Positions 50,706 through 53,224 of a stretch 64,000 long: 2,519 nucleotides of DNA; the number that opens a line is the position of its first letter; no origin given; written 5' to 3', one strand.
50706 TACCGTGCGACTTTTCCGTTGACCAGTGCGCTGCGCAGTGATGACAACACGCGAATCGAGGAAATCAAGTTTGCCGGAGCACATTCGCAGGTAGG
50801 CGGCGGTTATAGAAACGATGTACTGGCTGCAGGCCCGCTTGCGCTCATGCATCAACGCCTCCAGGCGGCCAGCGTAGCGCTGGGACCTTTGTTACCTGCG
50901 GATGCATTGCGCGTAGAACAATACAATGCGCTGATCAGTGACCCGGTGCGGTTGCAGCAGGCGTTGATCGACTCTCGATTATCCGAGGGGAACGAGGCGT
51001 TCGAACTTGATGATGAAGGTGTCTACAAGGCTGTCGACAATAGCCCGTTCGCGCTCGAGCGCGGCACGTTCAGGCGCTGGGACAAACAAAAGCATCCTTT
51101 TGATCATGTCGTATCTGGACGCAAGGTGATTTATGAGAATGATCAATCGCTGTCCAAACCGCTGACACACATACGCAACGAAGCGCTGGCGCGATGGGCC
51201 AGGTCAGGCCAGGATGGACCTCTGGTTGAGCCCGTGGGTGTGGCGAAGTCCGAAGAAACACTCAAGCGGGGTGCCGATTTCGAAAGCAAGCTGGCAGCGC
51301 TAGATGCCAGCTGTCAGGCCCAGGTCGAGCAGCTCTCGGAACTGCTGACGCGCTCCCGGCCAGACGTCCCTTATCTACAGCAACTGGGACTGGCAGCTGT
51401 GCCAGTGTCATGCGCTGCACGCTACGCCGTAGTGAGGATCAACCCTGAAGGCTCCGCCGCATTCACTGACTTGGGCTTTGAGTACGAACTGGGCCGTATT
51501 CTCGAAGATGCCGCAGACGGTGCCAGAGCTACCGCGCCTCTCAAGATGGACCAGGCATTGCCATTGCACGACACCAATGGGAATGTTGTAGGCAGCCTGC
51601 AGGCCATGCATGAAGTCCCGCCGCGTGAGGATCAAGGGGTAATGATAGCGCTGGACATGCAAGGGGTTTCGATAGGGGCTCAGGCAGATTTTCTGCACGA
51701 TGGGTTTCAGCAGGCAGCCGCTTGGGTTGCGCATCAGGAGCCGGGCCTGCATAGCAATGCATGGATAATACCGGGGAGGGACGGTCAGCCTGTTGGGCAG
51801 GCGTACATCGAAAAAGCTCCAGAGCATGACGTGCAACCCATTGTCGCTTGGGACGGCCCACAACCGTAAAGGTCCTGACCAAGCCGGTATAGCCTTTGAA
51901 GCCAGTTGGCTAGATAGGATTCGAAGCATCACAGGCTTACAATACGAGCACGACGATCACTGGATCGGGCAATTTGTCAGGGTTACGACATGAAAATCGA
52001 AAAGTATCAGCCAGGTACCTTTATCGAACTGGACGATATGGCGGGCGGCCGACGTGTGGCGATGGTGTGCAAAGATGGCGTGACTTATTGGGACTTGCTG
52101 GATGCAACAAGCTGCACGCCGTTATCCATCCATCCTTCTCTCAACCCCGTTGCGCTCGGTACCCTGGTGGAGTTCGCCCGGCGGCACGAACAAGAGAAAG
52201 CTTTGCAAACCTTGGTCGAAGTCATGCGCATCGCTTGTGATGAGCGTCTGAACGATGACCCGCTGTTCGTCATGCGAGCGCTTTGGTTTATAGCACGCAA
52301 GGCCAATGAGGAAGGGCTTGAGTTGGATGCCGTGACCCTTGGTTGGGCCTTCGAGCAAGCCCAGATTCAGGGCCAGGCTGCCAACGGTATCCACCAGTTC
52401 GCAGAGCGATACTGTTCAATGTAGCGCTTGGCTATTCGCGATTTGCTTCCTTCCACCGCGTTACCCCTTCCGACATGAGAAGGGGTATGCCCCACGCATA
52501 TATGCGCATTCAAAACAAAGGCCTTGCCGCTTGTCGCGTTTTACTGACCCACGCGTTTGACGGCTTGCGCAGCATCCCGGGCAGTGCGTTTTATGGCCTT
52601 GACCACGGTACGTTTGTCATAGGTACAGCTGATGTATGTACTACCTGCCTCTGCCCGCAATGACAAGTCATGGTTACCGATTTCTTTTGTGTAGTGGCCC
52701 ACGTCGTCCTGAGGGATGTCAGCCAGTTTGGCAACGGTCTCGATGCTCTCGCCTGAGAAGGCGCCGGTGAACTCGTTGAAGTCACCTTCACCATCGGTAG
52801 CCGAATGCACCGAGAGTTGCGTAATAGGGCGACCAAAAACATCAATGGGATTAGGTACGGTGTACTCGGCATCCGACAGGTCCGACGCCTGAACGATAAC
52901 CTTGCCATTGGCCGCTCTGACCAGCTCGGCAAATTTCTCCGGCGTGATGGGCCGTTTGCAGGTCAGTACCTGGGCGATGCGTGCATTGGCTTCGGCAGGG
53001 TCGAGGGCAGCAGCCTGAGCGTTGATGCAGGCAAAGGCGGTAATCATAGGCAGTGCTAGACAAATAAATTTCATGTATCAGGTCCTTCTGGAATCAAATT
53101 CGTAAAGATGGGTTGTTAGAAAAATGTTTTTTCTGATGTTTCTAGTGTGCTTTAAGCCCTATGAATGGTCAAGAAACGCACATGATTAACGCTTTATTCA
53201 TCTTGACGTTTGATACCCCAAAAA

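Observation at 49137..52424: Tle1/DUF2235-type lipase flanked by small ORFs: candidate T4BSS effector module with adaptor or immunity genes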

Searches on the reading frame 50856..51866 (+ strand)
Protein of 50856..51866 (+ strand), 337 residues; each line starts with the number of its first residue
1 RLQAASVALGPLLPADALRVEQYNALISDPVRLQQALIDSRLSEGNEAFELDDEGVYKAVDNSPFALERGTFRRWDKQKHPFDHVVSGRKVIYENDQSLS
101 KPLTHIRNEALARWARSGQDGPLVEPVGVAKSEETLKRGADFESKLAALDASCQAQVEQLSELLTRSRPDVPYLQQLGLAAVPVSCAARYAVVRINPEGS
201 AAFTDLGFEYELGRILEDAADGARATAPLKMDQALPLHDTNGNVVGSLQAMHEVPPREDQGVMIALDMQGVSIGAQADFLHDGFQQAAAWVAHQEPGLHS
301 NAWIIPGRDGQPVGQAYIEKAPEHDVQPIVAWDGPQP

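Call 57: predict_structure(alignment_id=A3)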
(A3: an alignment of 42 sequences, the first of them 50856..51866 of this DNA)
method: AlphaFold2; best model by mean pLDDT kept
length: 337 residues; sequences in the alignment: 42
mean_pLDDT: 81.8   pTM: 0.48
mean pLDDT of the five models: 81.8, 78.2, 78.3, 77.9, 77.8
residues with pLDDT >= 90: 152; 70-90: 105; 50-70: 59; < 50: 21
segments of 3 or more residues with pLDDT < 50: 119-132, 327-330
pLDDT, mean of each block of 10 residues (from residue 1): 66 90 89 86 92 93 91 93 75 58 68 61 43 57 85 91 79 84 76 93 92 97 95 96 97 86 93 94 95 78 86 83 55 52
secondary structure, 60 per line:
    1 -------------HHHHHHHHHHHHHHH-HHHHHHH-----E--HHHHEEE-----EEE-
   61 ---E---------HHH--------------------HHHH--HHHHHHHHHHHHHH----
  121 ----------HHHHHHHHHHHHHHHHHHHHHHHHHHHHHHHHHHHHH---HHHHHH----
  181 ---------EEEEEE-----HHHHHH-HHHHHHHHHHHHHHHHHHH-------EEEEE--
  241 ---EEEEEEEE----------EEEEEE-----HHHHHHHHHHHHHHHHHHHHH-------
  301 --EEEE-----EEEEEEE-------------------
elements in order: H14-28 H30-36 H45-48 E49-51 E57-59 H97-100 H103-116 H131-167 H171-176 E190-195 H201-206 H208-226 E234-238 E244-251 E262-267 H273-293 E303-306 E312-318
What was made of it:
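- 50856..51410 (+): Lipase middle region (aa 256-440): clade-specific and mostly helical. It is shared by the kib-type and Trb-type lipases and ends in a conserved SRP...VPVP stretch. The model shows helices, including a long one at aa 386-422 (call 57).
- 51411..51866 (+): Lipase C-terminal domain (aa 441-592): two tandem ~70-aa beta-alpha-beta-beta modules (motif .......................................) and an acidic tail ending in Pro (...WDGPQP). Candidate T4BSS-specific docking or translocation domain. The modules are modelled with pLDDT above 90 (call 57).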

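Call 61: fold_search(model_id=the predicted structure, library=pdb)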
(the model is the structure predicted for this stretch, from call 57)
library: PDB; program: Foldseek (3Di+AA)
matches with E <= 10: 301; with E <= 0.001: 0
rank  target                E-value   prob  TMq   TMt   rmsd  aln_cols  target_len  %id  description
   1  5dfe_QY               6.7e-02  0.20  0.12  0.12  21.4       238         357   13  70S termination complex containing E. coli RF2 (released 2016-10-12)
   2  6szs_z                7.2e-02  0.20  0.12  0.11  19.5       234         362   13  Release factor-dependent ribosome rescue by BrfA in the Gram-positive bacterium Bacillus subtilis (released 2019-12-04)
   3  3d70_A                1.5e-01  0.11  0.12  0.14  20.1       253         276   13  Crystal structure of E253A mutant of BMRR bound to 22-bp oligonucleotide (released 2008-08-26)
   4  4v5e_AY               2.3e-01  0.10  0.10  0.10  19.1       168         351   14  Insights into translational termination from the structure of RF2 bound to the ribosome (released 2014-07-09)
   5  4v4r_AY               2.5e-01  0.13  0.13  0.13  17.5       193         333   16  Crystal structure of the whole ribosomal complex. (released 2014-07-09)
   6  5czp_QY               3.2e-01  0.06  0.10  0.10  24.6       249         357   13  70S termination complex containing E. coli RF2 (released 2016-10-12)
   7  6mrj_B                3.6e-01  0.13  0.09  0.19  18.9       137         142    9  Crystal structure of H.pylori NikR in complex with DNA (released 2019-11-20)
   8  7e6g_A                4.1e-01  0.11  0.14  0.17  25.9       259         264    9  Crystal structure of diguanylate cyclase SiaD in complex with its activator SiaC from Pseudomonas aeruginosa (released 2021-09-22)
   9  6c0w_K                4.1e-01  0.07  0.10  0.14  15.5       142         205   13  Cryo-EM structure of human kinetochore protein CENP-N with the centromeric nucleosome containing CENP-A (released 2018-01-17)
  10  3d6y_A                4.9e-01  0.07  0.12  0.14  20.2       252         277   12  Crystal structure of R275E mutant of BMRR bound to DNA and berberine (released 2008-08-26)
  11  4er8_A                5.2e-01  0.06  0.10  0.16  11.5       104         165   12  Structure of the REP associates tyrosine transposase bound to a REP hairpin (released 2012-08-15)
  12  3d71_A                5.2e-01  0.06  0.12  0.13  20.4       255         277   12  Crystal structure of E253Q BMRR bound to 22 base pair promoter site (released 2008-08-26)
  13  8qpe_J                5.6e-01  0.13  0.14  0.18  13.7       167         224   14  Cryo-EM Structure of Pre-B-like Complex (core part) (released 2024-05-22)
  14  8q7n_J                5.6e-01  0.12  0.14  0.16  18.4       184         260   16  cryo-EM structure of the human spliceosomal B complex protomer (tri-snRNP core region) (released 2024-01-24)
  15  2ihr                  5.9e-01  0.08  0.10  0.09  19.8       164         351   15  RF2 of Thermus thermophilus (released 2007-02-20)
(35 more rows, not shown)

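Call 84: fold_search(model_id=the predicted structure, library=viral)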
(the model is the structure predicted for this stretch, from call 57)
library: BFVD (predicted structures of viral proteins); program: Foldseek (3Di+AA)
matches with E <= 10: 255; with E <= 0.001: 0
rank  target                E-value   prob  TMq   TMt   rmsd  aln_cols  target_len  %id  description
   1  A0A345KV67            1.5e-02  0.66  0.15  0.33  19.5       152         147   23  Uncharacterized protein [Mycobacterium phage Aminay]
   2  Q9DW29                2.2e-02  0.09  0.10  0.09  31.1       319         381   13  Pr164 [Rat cytomegalovirus (strain Maastricht)]
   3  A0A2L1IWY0            5.2e-02  0.98  0.17  0.47   7.6        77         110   22  Uncharacterized protein [Mycobacterium phage Cuke]
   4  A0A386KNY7            6.3e-02  0.82  0.19  0.34  10.6       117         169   20  Uncharacterized protein [Microbacterium phage ValentiniPuff]
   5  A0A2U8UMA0            9.1e-02  0.98  0.17  0.69   2.6        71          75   25  Uncharacterized protein [Microbacterium phage Squash]
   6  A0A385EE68            1.0e-01  0.92  0.15  0.68   4.0        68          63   22  Uncharacterized protein [Caulobacter phage CcrBL9]
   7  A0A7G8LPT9            1.3e-01  0.98  0.16  0.81   4.8        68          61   25  Uncharacterized protein [Mycobacterium phage MrMiyagi]
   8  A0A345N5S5            1.5e-01  0.20  0.15  0.17  29.5       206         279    9  (no name in the UniProt tables at hand)
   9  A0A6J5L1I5            2.3e-01  0.10  0.13  0.12  31.9       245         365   14  Uncharacterized protein [uncultured Caudovirales phage]
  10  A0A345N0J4            2.5e-01  0.15  0.13  0.22  17.5       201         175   10  (no name in the UniProt tables at hand)
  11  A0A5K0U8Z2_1          3.8e-01  0.05  0.09  0.05  19.8       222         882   14  Uncharacterized protein [Yasminevirus sp. GU-2018]
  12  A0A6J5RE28            4.1e-01  0.85  0.16  0.76   2.4        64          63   19  Uncharacterized protein [uncultured Caudovirales phage]
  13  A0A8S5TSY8            4.9e-01  0.07  0.12  0.04  20.3       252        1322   17  Putative tail protein [Siphoviridae sp. ct8aS59]
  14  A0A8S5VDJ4            4.9e-01  0.05  0.07  0.14  13.0        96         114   14  Outer membrane protein assembly factor [Siphoviridae sp. ctGa111]
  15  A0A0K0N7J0            5.2e-01  0.08  0.10  0.27   9.9        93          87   14  Uncharacterized protein [Gordonia phage GMA2]
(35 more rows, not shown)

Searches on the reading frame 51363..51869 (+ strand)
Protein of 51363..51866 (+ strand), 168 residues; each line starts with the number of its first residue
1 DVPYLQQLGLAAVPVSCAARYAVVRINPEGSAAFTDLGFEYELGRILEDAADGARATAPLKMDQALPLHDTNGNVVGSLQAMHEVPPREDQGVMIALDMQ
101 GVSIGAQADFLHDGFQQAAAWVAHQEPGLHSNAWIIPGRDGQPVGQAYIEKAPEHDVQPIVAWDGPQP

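Call 49: search_protein_representatives(protein=window:51363-51866:+)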
Query: 168 residues. Proteins with E-value up to 0.001 (for the whole library): 44; up to 1e-10: 2; up to 1e-30: 1. The best 44 are listed.
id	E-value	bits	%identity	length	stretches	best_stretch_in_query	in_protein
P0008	4.7e-37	143.9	48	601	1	3-168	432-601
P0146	9.4e-29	116.9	41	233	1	2-168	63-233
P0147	3.5e-09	53.2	36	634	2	18-100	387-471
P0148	4.2e-09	52.9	34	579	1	9-162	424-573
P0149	6.0e-08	49.2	40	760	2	21-84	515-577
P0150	1.4e-07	48.0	37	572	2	13-99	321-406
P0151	1.5e-07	47.9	37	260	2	17-89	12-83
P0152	1.5e-07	47.9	35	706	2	7-100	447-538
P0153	2.5e-07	47.2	46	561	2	18-92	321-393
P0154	4.2e-07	46.5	36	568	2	19-83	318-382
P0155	4.4e-07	46.4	44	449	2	20-86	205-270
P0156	8.6e-07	45.4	31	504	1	17-166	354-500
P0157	9.8e-07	45.3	39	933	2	17-93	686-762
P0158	1.0e-06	45.2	36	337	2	20-98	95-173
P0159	2.1e-06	44.2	32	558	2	7-108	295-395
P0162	3.4e-06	43.5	37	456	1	11-162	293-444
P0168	1.9e-05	41.1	36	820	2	18-97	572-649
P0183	3.9e-04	36.8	34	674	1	21-154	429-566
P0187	7.0e-04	36.0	36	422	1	10-145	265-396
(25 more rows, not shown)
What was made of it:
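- Tried and rejected: They came from the representative search (call 49), and the context tool is documented as limited to window proteins and find_homologous_proteins hits.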

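Call 51: search_protein_families(library=pfam, proteins=[P0147, P0148, P0150, P0152, P0156, P0157, P0162, P0168, P0183, P0187], max_evalue=0.01)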
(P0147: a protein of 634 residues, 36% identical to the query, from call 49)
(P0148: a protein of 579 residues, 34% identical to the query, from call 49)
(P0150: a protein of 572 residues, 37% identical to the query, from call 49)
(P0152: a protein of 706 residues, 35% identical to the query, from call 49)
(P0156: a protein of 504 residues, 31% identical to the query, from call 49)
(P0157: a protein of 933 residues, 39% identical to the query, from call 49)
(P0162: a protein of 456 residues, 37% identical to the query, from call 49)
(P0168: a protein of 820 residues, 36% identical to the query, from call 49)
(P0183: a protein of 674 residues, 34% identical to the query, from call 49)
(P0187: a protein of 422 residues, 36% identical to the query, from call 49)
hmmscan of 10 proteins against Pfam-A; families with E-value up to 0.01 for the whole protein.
P0147 (634 aa): 1 family
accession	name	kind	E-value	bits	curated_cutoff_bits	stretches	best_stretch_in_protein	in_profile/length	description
PF05934.16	MCLC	-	0.00037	19.8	25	1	397-515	387-505/549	Mid-1-related chloride channel (MCLC)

P0148 (579 aa): 0 families

P0150 (572 aa): 1 family
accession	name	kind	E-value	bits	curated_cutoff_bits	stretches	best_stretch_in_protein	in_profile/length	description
PF18824.6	LPD11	-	3.5e-27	94.7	27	1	7-71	3-69/69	Large polyvalent protein-associated domain 11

P0152 (706 aa): 0 families

P0156 (504 aa): 0 families

P0157 (933 aa): 1 family
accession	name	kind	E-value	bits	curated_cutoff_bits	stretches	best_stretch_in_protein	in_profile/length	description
PF10925.13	DUF2680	-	0.00087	19.8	25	0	469-496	11-38/57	Protein of unknown function (DUF2680)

P0162 (456 aa): 0 families

P0168 (820 aa): 0 families

P0183 (674 aa): 0 families

P0187 (422 aa): 0 families

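Call 56: find_homologous_proteins(query=A4, max_evalue=0.001)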
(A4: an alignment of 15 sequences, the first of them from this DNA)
Query A4 (15 sequences) (152 aa, profile of the alignment): 1396 proteins with E <= 0.001 among 6584 candidates; the best 120 are listed.
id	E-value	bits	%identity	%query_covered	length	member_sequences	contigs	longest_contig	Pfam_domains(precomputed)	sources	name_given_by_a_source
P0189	2.4e-43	166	31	93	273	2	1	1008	-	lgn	-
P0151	2.4e-39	153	36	46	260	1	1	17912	-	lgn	-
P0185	5.7e-39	152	41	34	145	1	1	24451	-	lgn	-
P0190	1.0e-37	147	40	38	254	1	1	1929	-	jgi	jgi:hypothetical protein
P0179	2.2e-34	137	33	91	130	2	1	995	-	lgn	-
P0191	2.7e-34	136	38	45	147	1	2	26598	-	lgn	-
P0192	5.3e-32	129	30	91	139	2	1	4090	-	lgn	-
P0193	4.5e-31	126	33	68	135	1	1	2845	-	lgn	-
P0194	9.0e-31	125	37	34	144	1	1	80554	-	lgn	-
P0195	8.3e-30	122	40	39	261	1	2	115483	-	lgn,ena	-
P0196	6.8e-29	119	36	46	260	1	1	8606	-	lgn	-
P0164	1.4e-28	118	44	39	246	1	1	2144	-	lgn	-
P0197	1.6e-28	118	42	38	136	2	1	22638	-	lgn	-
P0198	4.7e-28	116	38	41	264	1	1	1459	-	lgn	-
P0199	4.7e-28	116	31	38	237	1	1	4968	-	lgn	-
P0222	1.7e-17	82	35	39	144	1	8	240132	-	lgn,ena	-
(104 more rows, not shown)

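Call 79: find_encoding_contigs(protein=P0195, flank=9000, max_places=2)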
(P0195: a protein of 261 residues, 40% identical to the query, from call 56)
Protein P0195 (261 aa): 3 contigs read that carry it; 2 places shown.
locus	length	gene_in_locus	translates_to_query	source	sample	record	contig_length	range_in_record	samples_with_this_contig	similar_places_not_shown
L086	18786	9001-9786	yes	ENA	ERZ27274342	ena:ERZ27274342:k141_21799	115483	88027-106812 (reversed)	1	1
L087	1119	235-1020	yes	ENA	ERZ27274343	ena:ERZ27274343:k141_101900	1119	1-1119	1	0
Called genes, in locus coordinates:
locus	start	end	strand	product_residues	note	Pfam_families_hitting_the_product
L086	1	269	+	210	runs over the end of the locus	-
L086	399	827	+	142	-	-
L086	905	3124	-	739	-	-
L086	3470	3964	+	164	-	-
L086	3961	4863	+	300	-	-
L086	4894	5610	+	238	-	-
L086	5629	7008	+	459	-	PF24737:DUF7688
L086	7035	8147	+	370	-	PF05433:Rick_17kDa_Anti (weak)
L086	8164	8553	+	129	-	-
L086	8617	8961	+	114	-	-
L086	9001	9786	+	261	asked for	-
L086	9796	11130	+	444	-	-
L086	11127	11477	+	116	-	-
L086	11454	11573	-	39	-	-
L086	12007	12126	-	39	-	-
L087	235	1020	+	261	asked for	-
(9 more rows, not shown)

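Call 80: find_encoding_contigs(protein=P0222, flank=9000, max_places=2)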
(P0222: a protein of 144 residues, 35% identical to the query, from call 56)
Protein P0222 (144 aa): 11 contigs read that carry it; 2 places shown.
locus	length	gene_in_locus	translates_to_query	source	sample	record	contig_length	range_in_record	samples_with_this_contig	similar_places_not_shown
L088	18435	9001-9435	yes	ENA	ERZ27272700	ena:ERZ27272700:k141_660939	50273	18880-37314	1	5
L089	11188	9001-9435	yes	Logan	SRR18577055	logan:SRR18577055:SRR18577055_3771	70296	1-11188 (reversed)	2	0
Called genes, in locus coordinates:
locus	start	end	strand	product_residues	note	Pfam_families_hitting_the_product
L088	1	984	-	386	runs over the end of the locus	-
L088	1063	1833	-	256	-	-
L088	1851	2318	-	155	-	-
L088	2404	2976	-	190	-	-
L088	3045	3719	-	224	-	-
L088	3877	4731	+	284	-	-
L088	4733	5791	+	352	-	-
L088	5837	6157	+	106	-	-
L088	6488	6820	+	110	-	-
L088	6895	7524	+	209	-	-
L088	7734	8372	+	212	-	-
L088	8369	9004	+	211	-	-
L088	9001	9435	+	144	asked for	-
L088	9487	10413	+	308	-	-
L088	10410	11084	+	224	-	-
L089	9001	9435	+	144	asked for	-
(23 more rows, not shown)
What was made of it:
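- Its wider family sits in mobile-element contexts of unknown function (calls 51, 79, 80, 84).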

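Call 87: search_protein_families(library=phrogs, proteins=[window:51411-51869:+], max_evalue=0.01)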
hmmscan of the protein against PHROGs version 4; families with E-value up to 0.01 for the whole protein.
window:51411-51869:+ (152 aa): 1 family
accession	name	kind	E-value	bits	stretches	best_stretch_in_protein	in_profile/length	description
phrog_9027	-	unknown function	0.0032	18.8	1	16-63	14-67/72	-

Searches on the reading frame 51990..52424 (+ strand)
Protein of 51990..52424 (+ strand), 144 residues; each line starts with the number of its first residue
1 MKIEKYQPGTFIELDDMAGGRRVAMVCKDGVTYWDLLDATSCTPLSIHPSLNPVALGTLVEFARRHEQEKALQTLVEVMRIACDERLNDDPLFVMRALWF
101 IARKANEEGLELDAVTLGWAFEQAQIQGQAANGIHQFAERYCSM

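Call 4: search_protein_families(library=pfam, proteins=[window:51990-52424:+], max_evalue=0.01)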
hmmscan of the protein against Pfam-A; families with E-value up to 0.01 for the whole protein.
window:51990-52424:+ (144 aa): 0 families

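Call 30: search_protein_families(library=ncbifam, proteins=[window:51990-52424:+], max_evalue=0.1)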
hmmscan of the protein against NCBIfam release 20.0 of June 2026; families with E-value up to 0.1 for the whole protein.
window:51990-52424:+ (144 aa): 0 families

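Call 67: search_solved_structures(query=window:51990-52424:+, max_evalue=10)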
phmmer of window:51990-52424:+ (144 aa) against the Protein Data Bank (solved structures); distinct sequences matched with E-value up to 10: 1.
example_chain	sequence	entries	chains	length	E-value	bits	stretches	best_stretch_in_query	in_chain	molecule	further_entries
9k1k_A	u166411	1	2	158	1.7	11.9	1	20-87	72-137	Cytosine deaminase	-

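Call 73: search_protein_families(library=pfam, proteins=[window:51990-52424:+], max_evalue=10)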
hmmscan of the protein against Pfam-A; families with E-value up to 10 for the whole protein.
window:51990-52424:+ (144 aa): 0 families

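Call 86: search_protein_families(library=padloc, proteins=[window:51990-52424:+], max_evalue=0.01)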
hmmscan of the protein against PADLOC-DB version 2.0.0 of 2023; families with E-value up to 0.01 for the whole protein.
window:51990-52424:+ (144 aa): 0 families

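Call 87: search_protein_families(library=phrogs, proteins=[window:51990-52424:+], max_evalue=0.01)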
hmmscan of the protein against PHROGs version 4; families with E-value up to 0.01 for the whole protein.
window:51990-52424:+ (144 aa): 0 families

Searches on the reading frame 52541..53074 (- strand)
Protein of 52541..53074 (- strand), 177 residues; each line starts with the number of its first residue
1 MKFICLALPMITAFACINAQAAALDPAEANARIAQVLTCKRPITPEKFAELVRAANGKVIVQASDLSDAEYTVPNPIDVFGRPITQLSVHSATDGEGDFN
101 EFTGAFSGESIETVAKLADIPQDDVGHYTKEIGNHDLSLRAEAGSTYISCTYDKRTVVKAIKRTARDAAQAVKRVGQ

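Call 4: search_protein_families(library=pfam, proteins=[window:52541-53074:-], max_evalue=0.01)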
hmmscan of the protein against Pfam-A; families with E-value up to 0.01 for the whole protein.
window:52541-53074:- (177 aa): 0 families

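Call 86: search_protein_families(library=padloc, proteins=[window:52541-53074:-], max_evalue=0.01)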
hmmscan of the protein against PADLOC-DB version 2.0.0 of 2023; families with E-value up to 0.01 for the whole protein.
window:52541-53074:- (177 aa): 0 families

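Call 87: search_protein_families(library=phrogs, proteins=[window:52541-53074:-], max_evalue=0.01)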
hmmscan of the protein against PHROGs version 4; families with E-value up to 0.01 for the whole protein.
window:52541-53074:- (177 aa): 0 families
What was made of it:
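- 52541..53074 (-): Convergent 177-aa ORF with an N-terminal signal peptide-like sequence (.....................). It is the only other kib gene retained with sB in the orphan islet. Possibly a periplasmic protective protein; unproven. No family match (calls 4, 86, 87).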
